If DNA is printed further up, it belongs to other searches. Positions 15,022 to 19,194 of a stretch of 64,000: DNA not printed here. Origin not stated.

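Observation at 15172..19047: Intact 1291-aa orphan protein is the main island cargo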

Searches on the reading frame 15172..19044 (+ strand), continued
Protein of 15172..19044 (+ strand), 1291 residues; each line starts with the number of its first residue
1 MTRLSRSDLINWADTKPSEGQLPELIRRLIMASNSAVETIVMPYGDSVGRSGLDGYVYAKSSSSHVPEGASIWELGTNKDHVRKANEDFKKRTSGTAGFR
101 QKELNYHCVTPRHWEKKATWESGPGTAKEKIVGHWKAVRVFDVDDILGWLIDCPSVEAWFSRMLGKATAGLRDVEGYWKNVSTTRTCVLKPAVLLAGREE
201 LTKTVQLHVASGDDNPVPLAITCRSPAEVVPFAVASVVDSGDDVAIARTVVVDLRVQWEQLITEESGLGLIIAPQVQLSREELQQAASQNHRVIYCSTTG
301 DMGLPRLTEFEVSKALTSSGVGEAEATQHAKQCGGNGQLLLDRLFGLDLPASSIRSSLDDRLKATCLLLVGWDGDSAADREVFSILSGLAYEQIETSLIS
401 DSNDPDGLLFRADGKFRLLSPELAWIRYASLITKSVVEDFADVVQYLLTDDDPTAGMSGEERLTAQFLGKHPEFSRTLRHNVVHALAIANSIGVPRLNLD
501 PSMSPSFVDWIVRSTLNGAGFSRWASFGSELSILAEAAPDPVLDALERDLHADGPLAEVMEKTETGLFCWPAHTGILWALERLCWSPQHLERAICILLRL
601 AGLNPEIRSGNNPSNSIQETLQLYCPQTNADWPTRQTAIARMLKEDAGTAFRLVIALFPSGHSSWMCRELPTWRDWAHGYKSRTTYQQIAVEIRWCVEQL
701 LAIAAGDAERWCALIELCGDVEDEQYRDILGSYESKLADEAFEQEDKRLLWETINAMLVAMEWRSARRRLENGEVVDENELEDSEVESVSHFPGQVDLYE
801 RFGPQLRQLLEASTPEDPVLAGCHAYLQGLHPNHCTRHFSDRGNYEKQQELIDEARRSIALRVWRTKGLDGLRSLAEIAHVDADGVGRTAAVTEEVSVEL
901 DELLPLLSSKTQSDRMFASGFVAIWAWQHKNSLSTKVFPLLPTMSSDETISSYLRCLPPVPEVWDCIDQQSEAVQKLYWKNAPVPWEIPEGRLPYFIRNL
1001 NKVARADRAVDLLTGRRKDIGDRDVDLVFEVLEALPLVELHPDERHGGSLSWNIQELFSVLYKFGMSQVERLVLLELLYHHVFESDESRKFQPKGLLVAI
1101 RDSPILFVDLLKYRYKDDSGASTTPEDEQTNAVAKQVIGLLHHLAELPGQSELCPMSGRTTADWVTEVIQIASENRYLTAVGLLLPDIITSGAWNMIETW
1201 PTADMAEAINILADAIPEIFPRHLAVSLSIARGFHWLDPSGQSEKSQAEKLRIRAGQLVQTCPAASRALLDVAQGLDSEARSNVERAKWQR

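Call 25: get_annotated_region(hit=H6, flank=7000)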
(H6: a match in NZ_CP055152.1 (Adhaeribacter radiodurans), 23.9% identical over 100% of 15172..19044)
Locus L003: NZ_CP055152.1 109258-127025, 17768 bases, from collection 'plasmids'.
description: Adhaeribacter radiodurans strain KUDC8001 plasmid unnamed, complete sequence
organism: Adhaeribacter radiodurans (NCBI taxid 2745197)
taxonomy: Bacteria; Bacteroidota; Cytophagia; Cytophagales; Hymenobacteraceae; Adhaeribacter; Adhaeribacter radiodurans
host: -; source: Cell culture,rhizospheric soil; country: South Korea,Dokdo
typing (MOB-suite, as given by PLSDB): non-mobilizable
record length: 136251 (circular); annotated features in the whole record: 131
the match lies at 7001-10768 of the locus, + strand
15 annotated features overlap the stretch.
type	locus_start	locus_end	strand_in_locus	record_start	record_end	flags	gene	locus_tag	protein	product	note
CDS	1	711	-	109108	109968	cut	-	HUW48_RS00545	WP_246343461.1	AraC family transcriptional regulator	-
CDS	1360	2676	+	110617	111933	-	ltrA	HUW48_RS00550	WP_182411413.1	group II intron reverse transcriptase/maturase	GO:0000373 - Group II intron splicing [Evidence IEA]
CDS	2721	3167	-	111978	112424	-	-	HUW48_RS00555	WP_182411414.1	hypothetical protein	-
CDS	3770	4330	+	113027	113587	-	-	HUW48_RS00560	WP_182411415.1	recombinase family protein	GO:0006310 - DNA recombination [Evidence IEA]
CDS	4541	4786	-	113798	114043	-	-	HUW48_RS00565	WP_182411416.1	hypothetical protein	-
CDS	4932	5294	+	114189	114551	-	-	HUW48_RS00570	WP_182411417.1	helix-turn-helix transcriptional regulator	-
CDS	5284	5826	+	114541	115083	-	-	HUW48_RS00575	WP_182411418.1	ImmA/IrrE family metallo-endopeptidase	-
CDS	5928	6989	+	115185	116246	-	-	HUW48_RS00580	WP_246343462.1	PDDEXK nuclease domain-containing protein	-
CDS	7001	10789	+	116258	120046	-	-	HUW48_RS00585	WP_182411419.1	hypothetical protein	-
CDS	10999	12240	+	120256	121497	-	-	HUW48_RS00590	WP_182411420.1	DUF4238 domain-containing protein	-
CDS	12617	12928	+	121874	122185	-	-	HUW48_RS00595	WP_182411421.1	antibiotic biosynthesis monooxygenase family protein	-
CDS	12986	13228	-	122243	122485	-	-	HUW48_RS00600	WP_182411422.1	hypothetical protein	-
CDS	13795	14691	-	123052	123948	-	-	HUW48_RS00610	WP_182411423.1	mechanosensitive ion channel family protein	-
CDS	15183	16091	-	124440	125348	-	-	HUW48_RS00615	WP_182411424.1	YihY/virulence factor BrkB family protein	-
CDS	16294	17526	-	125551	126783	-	-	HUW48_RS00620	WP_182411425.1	sodium:proton antiporter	GO:0006814 - sodium ion transport [Evidence IEA]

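Call 30: get_annotated_region(hit=H1, flank=7000)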
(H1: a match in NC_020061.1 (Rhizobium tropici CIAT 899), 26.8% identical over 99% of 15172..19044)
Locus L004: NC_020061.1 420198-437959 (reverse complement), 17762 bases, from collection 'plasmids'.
description: Rhizobium tropici CIAT 899 plasmid pRtrCIAT899b, complete sequence
organism: Rhizobium tropici CIAT 899 (NCBI taxid 698761)
taxonomy: Bacteria; Pseudomonadota; Alphaproteobacteria; Hyphomicrobiales; Rhizobiaceae; Rhizobium; Rhizobium tropici; Rhizobium tropici CIAT 899
host: -; source: Phaseolus vulgaris root nodule; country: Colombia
typing (MOB-suite, as given by PLSDB): conjugative; replicon rep_cluster_141; relaxase MOBP,MOBQ; mating-pair formation MPF_T
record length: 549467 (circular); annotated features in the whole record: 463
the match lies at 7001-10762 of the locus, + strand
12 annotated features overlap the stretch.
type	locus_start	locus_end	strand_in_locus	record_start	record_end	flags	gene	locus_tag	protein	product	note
CDS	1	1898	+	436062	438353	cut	-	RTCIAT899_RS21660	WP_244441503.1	hypothetical protein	-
CDS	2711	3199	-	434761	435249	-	-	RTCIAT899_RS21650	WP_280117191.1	IS5 family transposase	-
CDS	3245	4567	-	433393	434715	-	ltrA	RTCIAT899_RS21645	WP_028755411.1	group II intron reverse transcriptase/maturase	GO:0000373 - Group II intron splicing [Evidence IEA]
CDS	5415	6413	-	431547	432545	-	-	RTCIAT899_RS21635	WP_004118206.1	hypothetical protein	-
CDS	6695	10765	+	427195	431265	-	-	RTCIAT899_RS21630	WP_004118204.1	helix-turn-helix transcriptional regulator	-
CDS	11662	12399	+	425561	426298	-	-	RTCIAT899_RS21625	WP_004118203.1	hypothetical protein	-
CDS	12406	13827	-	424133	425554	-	-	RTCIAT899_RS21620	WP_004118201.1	ISNCY family transposase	-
CDS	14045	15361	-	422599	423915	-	-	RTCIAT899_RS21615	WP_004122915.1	reverse transcriptase domain-containing protein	-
CDS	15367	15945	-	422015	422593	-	-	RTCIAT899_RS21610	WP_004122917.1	SLATT domain-containing protein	-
CDS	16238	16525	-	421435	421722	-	-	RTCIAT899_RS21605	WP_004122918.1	Shedu anti-phage system protein SduA domain-containing protein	-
CDS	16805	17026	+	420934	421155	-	-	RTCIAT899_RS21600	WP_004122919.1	hypothetical protein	-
CDS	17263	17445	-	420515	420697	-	-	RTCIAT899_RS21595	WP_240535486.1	hypothetical protein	-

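Call 31: get_annotated_region(hit=H14, flank=7000)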
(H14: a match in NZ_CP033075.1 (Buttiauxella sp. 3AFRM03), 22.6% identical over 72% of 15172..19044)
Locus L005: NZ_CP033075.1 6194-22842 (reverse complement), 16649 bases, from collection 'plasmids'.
description: Buttiauxella sp. 3AFRM03 plasmid pBTX_57, complete sequence
organism: Buttiauxella sp. 3AFRM03 (NCBI taxid 2479367)
taxonomy: Bacteria; Pseudomonadota; Gammaproteobacteria; Enterobacterales; Enterobacteriaceae; Buttiauxella; Buttiauxella sp. 3AFRM03
host: -; source: Cerambycidae sp.,pure isolate,larvae; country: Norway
typing (MOB-suite, as given by PLSDB): mobilizable; relaxase MOBC
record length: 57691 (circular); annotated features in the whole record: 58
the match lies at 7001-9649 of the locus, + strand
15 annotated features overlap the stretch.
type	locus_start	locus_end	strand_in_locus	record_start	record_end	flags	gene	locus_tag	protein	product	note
CDS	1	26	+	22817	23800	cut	-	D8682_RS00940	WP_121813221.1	hypothetical protein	-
CDS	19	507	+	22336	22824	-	-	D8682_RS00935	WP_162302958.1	molybdopterin-dependent oxidoreductase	-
CDS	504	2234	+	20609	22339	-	-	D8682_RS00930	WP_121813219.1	hybrid sensor histidine kinase/response regulator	GO:0000160 - phosphorelay signal transduction system [Evidence IEA]; GO:0007165 - signal transduction [Evidence IEA]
CDS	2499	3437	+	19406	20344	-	-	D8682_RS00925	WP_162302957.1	hypothetical protein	-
CDS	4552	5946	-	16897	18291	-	ltrA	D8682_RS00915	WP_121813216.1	group II intron reverse transcriptase/maturase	GO:0000373 - Group II intron splicing [Evidence IEA]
CDS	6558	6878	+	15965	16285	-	-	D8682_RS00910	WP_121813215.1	hypothetical protein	-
CDS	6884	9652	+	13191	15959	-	-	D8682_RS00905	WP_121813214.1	hypothetical protein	-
CDS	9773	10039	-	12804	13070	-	-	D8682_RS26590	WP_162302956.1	hypothetical protein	-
CDS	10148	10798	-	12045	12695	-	-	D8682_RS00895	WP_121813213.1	hypothetical protein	-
CDS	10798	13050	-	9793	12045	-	-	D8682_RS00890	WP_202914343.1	M23 family metallopeptidase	GO:0006508 - proteolysis [Evidence IEA]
CDS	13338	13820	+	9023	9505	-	-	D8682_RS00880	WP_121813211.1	hypothetical protein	-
CDS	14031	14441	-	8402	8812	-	-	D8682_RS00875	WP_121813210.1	type II toxin-antitoxin system HicB family antitoxin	-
CDS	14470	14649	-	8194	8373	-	-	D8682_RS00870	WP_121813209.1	type II toxin-antitoxin system HicA family toxin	-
CDS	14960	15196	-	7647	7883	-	-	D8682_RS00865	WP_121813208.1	plasmid partition protein ParG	-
CDS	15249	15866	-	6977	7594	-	-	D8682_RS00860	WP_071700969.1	ParA family protein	-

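Call 32: search_dna_similar(query=window:15172-19044:+, collection=phages, mode=protein, max_evalue=0.01)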
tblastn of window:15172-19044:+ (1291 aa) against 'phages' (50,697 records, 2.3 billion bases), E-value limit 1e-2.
Records with a match: 1; places in all: 1; records where one place covers at least 80% of the query: 0.
Best place of each record, by identity: <60% 1.
By first word of the organism name: Bacteriophage 1.
By host as written in the record: - 1.
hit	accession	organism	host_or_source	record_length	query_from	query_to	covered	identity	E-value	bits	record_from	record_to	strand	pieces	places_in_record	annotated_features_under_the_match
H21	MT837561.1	Bacteriophage sp.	human fecal samples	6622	12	200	15%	30.2%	9e-21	105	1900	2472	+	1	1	record has no annotation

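Call 33: search_protein_families(library=padloc, proteins=[P0043, P0042, P0027, P0037, P0025, P0024, P0036], max_evalue=0.1)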
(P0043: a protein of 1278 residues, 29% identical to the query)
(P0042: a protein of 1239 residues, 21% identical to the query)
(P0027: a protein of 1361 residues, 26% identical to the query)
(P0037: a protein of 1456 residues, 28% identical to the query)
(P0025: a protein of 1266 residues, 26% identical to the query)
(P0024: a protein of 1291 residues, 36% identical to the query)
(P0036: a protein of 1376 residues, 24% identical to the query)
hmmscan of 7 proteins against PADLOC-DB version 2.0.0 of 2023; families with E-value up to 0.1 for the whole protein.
P0043 (1278 aa): 3 families
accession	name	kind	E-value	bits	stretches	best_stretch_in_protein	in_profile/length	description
PDLC03991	PD-Lambda-4_A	-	0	1202.2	1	1-1278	3-1283/1283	-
PDLC03990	PD-Lambda-4_A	-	1.1e-194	647.2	1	338-1278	1-943/943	-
PDLC03989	PD-Lambda-4_A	-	4.3e-46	155.8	1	817-1278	6-468/468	-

P0042 (1239 aa): 0 families

P0027 (1361 aa): 3 families
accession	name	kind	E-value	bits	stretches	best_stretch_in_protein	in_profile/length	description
PDLC03946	RmrA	-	0.002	14.9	1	22-64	15-58/357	-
PDLC03949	RmrA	-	0.0057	13.6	1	21-66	14-62/363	-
PDLC04133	mad1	-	0.024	12.9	1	23-44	6-27/60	mads_1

P0037 (1456 aa): 0 families

P0025 (1266 aa): 1 family
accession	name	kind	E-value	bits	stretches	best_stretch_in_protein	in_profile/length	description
PDLC03991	PD-Lambda-4_A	-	0.00024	16.9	1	138-178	151-190/1283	-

P0024 (1291 aa): 0 families

P0036 (1376 aa): 1 family
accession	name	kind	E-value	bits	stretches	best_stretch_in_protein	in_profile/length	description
PDLC01754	Cas2e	-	0.048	12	0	828-855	31-58/97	-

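Call 35: search_protein_families(library=pfam, proteins=[P0043], max_evalue=1)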
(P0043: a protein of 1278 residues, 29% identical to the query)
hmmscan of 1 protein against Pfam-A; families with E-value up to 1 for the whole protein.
P0043 (1278 aa): 7 families
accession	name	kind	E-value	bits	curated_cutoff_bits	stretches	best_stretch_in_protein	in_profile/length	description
PF13191.12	AAA_16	-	0.0013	19.7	32.6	1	228-277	20-66/167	AAA ATPase domain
PF05004.19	IFRD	-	0.028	13.8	25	1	1220-1271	202-257/306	Interferon-related developmental regulator (IFRD)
PF12960.12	DUF3849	-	0.032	14.7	25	1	816-868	63-114/123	Protein of unknown function (DUF3849)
PF03193.22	RsgA_GTPase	-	0.045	14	30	1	219-255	95-129/174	RsgA GTPase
PF13401.12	AAA_22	-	0.064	14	27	1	235-293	8-64/130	AAA domain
PF02578.20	Cu-oxidase_4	-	0.11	12.3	22.9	1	1216-1259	115-158/238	Multi-copper polyphenol oxidoreductase laccase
PF03449.20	GreA_GreB_N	-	0.25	12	24.5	1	127-146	21-40/71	Transcription elongation factor, N-terminal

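Call 40: find_encoding_contigs(protein=P0001, flank=10000, max_places=3)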
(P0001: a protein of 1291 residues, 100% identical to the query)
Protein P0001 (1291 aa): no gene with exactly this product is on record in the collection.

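Call 41: find_encoding_contigs(protein=P0004, flank=10000, max_places=3)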
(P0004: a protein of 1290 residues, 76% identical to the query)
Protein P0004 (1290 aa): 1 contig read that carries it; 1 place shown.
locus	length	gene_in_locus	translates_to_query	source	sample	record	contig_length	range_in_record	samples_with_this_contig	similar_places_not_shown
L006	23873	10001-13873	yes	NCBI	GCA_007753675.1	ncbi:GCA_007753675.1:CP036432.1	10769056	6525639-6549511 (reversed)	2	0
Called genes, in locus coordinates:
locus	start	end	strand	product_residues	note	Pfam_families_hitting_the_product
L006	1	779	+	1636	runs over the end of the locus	PF23500:DUF7133, PF13646:HEAT_2, PF00034:Cytochrom_C (faint), PF13385:Laminin_G_3, PF20254:DMFA2_C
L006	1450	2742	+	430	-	PF07586:HXXSHH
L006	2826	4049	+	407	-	PF07586:HXXSHH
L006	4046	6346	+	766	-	PF07635:PSCyt1 (weak), PF07626:PSD3, PF07637:PSD5 (weak), PF07631:PSD4, PF07627:PSCyt3, PF07624:PSD2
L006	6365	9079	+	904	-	PF07635:PSCyt1, PF07626:PSD3, PF07637:PSD5, PF07631:PSD4, PF07627:PSCyt3, PF07624:PSD2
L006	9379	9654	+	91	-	-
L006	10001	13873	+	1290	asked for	-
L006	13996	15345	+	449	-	PF13378:MR_MLE_C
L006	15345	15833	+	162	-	-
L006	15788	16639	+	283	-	PF13378:MR_MLE_C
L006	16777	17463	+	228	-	-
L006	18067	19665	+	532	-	PF02321:OEP, PF13378:MR_MLE_C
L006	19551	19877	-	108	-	-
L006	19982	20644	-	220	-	PF00578:AhpC-TSA, PF08534:Redoxin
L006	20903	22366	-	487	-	PF13546:DDE_5, PF01609:DDE_Tnp_1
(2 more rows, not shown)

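Call 42: find_encoding_contigs(protein=P0002, flank=10000, max_places=3)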
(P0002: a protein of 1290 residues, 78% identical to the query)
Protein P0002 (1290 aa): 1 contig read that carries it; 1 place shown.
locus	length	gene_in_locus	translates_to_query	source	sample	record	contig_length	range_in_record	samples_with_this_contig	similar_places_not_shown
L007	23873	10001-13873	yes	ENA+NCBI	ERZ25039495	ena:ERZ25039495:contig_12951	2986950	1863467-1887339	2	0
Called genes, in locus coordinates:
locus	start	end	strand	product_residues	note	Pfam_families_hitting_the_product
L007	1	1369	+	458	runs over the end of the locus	-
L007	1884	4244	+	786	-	PF03176:MMPL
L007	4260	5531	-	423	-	PF00109:ketoacyl-synt, PF02801:Ketoacyl-synt_C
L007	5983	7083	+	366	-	PF00487:FA_desaturase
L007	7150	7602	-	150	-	PF02775:TPP_enzyme_C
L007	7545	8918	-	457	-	PF02776:TPP_enzyme_N, PF00205:TPP_enzyme_M, PF02775:TPP_enzyme_C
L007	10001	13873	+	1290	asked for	-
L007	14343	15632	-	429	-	PF13360:PQQ_2, PF01011:PQQ (faint), PF13360:PQQ_2, PF25293:Beta-prop_EMC1_N (faint), PF13570:Beta-prop_ACSF4 (weak), PF13360:PQQ_2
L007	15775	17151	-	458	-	PF00578:AhpC-TSA, PF08534:Redoxin, PF13905:Thioredoxin_8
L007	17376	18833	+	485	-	PF00999:Na_H_Exchanger, PF03812:KdgT (weak)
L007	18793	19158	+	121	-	PF00571:CBS (faint)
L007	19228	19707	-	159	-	PF00437:T2SSE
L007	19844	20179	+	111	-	-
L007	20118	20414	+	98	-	-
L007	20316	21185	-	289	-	-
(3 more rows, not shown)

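Call 81: list_cluster_members(proteins=[P0001, P0043])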
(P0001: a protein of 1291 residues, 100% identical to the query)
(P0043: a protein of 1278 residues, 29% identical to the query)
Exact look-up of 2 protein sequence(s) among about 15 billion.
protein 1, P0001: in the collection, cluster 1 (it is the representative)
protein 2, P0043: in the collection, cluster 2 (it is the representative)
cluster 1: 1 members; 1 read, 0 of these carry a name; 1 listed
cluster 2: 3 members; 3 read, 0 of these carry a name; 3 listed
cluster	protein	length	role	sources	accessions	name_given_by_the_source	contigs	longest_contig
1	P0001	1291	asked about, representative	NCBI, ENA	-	-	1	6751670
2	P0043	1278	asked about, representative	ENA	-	-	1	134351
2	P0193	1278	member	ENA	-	-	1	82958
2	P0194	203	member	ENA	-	-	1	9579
